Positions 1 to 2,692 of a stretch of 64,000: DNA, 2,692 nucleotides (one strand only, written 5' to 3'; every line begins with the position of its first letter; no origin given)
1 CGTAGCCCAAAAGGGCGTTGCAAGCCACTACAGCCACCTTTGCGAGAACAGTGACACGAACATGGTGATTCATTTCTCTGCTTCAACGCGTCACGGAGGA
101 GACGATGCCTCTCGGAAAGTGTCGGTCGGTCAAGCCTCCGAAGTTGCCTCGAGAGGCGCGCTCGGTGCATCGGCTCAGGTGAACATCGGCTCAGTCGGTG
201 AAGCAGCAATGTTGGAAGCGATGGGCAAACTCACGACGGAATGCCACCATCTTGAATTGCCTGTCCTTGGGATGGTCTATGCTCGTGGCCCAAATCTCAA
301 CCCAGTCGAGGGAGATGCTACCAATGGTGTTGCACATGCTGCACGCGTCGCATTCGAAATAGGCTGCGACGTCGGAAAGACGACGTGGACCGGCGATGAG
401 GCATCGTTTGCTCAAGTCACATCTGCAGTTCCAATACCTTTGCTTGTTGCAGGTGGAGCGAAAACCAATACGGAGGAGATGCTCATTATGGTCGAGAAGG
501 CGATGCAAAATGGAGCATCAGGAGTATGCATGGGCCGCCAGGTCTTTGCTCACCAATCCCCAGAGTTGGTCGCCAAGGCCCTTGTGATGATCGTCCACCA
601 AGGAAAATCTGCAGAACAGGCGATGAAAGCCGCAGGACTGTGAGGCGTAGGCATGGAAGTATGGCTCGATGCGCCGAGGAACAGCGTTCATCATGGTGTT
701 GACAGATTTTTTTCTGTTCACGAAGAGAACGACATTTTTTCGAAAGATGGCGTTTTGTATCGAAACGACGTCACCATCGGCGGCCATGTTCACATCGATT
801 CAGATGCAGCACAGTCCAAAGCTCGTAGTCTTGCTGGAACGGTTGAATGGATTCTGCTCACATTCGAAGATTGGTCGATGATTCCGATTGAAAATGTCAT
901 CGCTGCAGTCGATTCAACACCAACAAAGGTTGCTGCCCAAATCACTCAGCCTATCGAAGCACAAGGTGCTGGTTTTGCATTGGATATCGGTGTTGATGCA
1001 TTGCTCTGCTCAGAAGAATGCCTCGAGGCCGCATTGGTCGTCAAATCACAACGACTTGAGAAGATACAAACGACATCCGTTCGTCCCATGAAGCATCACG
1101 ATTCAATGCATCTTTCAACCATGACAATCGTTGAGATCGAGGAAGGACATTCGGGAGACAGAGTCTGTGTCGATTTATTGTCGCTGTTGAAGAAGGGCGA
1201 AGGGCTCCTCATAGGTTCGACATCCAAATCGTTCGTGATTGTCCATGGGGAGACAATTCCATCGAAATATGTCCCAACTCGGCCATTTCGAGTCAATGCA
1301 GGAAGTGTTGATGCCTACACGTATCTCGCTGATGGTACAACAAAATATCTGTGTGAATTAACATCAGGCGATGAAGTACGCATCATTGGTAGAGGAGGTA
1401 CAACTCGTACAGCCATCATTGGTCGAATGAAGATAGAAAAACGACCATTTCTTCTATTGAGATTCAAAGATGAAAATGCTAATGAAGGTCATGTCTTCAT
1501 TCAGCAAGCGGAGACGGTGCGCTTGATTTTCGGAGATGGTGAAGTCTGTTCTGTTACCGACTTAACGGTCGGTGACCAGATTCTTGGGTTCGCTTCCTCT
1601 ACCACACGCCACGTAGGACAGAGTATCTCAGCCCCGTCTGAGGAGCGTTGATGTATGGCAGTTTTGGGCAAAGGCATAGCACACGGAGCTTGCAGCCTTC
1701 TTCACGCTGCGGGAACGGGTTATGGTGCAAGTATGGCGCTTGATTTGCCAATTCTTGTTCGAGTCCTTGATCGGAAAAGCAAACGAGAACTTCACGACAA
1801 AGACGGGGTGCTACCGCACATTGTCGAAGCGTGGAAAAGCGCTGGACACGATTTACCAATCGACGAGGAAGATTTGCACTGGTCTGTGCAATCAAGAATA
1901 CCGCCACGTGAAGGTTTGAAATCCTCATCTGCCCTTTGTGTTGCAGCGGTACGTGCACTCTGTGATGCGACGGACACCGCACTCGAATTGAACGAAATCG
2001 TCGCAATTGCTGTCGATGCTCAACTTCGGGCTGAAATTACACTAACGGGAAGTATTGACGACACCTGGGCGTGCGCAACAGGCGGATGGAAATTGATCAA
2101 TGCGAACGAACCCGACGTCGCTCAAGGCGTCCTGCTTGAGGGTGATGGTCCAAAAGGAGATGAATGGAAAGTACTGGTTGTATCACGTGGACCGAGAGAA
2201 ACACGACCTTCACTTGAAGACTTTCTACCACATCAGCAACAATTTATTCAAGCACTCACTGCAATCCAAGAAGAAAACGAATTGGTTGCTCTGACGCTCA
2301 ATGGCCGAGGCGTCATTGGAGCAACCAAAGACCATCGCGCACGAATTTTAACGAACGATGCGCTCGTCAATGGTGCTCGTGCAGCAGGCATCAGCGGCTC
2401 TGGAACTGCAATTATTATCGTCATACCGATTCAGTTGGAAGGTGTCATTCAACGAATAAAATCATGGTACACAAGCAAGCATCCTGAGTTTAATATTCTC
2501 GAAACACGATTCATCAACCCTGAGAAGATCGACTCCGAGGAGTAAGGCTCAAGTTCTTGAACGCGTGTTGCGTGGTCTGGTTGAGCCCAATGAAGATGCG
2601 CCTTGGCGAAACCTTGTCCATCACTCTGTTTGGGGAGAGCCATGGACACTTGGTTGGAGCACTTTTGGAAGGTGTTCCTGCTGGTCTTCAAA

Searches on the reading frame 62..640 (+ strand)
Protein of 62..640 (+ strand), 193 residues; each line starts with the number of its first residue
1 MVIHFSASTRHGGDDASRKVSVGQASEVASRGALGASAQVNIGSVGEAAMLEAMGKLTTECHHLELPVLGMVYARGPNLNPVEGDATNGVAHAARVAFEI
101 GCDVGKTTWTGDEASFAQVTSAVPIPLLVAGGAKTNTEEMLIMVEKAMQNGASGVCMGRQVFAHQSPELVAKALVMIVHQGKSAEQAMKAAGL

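Call 20: search_protein_families(library=pfam, proteins=[window:62-640:+], max_evalue=0.001)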
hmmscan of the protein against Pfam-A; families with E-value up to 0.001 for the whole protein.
window:62-640:+ (193 aa): 1 family
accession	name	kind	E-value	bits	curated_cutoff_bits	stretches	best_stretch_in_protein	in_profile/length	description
PF01791.15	DeoC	-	2.4e-25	90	23.8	1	1-164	58-229/229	DeoC/LacD family aldolase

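Call 62: search_protein_families(library=ncbifam, proteins=[window:62-640:+], max_evalue=0.00001)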
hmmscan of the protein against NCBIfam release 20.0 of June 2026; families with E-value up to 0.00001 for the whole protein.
window:62-640:+ (193 aa): 7 families
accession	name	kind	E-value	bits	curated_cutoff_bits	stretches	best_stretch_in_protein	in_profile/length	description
NF005556.0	PRK07226.1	subfamily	1.8e-56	191.4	241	1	1-191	76-264/267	2-amino-3,7-dideoxy-D-threo-hept-6-ulosonate synthase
TIGR01949.1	ADH_synth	equivalog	6.2e-48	163.7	299.45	1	1-189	71-255/255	2-amino-3,7-dideoxy-D-threo-hept-6-ulosonate synthase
NF040816.1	Fbpase1_Arch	equivalog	4.7e-34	118.1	430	1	20-191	99-270/271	class I fructose-bisphosphate aldolase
NF041223.1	BagB_FevI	exception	5e-29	101.3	500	1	1-180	79-256/257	bagremycin/ferroverdin biosynthesis DhnA-type aldolase BagB/FevI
NF006081.0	PRK08227.1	equivalog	3.4e-27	95.5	297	1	31-189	133-284/291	3-hydroxy-5-phosphonooxypentane-2,4-dione thiolase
NF005321.0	PRK06852.1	equivalog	9.4e-10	38.1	420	1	35-189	141-302/308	aldolase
NF006704.0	PRK09250.1-1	equivalog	1.2e-07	31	277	0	28-108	129-209/308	class I fructose-bisphosphate aldolase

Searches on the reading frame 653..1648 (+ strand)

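Call 20: search_protein_families(library=pfam, proteins=[window:653-1648:+], max_evalue=0.001)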
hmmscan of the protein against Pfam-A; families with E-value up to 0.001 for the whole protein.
window:653-1648:+ (332 aa): 1 family
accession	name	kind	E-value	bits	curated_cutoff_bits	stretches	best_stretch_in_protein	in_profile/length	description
PF01959.21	DHQS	-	5.7e-85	285.7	22.2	1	32-326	55-338/344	3-dehydroquinate synthase II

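Call 62: search_protein_families(library=ncbifam, proteins=[window:653-1648:+], max_evalue=0.00001)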
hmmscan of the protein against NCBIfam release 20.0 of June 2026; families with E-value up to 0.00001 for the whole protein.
window:653-1648:+ (332 aa): 7 families
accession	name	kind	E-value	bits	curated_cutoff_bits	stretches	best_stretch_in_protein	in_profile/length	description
NF002626.0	PRK02290.1-4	equivalog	6.4e-72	242.4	485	1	35-326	95-374/380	3-dehydroquinate synthase II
NF002627.0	PRK02290.1-5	equivalog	4.1e-71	239.7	392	1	45-326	60-324/330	3-dehydroquinate synthase II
NF002623.0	PRK02290.1-1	equivalog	7.6e-67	225.9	629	1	37-326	108-385/391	3-dehydroquinate synthase II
NF002624.0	PRK02290.1-2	equivalog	9.3e-62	208.9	569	1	49-326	89-355/361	3-dehydroquinate synthase II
NF002625.0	PRK02290.1-3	subfamily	9.9e-62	209.1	375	1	39-331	87-368/369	3-dehydroquinate synthase II family protein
NF002628.0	PRK02290.1-6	equivalog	2.7e-57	194.3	508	1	45-326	53-317/323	3-dehydroquinate synthase II family protein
NF041224.1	BagC_FevH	exception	1.3e-43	149.2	750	1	40-324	87-360/368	bagremycin/ferroverdin biosynthesis 3,4-AHBA synthase BagC/FevH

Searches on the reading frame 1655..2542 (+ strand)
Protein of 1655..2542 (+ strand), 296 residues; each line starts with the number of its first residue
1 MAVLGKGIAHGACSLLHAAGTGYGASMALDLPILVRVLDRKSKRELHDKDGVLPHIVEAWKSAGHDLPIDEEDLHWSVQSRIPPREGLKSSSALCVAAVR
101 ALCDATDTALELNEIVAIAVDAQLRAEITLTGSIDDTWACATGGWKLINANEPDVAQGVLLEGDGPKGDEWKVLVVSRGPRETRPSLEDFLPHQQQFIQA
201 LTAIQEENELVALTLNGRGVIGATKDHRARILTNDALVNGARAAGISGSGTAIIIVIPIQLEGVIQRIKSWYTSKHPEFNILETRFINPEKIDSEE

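Call 20: search_protein_families(library=pfam, proteins=[window:1655-2542:+], max_evalue=0.001)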
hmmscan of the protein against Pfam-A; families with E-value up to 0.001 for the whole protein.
window:1655-2542:+ (296 aa): 1 family
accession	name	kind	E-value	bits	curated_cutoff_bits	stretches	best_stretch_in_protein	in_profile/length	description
PF00288.32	GHMP_kinases_N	-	1.8e-12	47.7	22.3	1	65-144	12-87/87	GHMP kinases N terminal domain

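Call 62: search_protein_families(library=ncbifam, proteins=[window:1655-2542:+], max_evalue=0.00001)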
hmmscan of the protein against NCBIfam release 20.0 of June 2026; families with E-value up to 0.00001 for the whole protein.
window:1655-2542:+ (296 aa): 5 families
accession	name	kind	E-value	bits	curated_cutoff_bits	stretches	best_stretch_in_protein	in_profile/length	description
TIGR01920.1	Shik_kin_archae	equivalog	5.9e-29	101.2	126.85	1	9-257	1-246/266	shikimate kinase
NF003036.0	PRK03926.1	equivalog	3.3e-08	33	403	1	48-150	52-150/302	mevalonate kinase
NF002288.1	PRK01212.1-4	equivalog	6.2e-08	32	194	0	71-122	74-125/303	homoserine kinase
TIGR00191.1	thrB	equivalog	2.4e-07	29.9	168.25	0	62-255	69-263/304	homoserine kinase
TIGR00549.1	mevalon_kin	equivalog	3.6e-07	29.9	163.05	1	70-148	80-153/276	mevalonate kinase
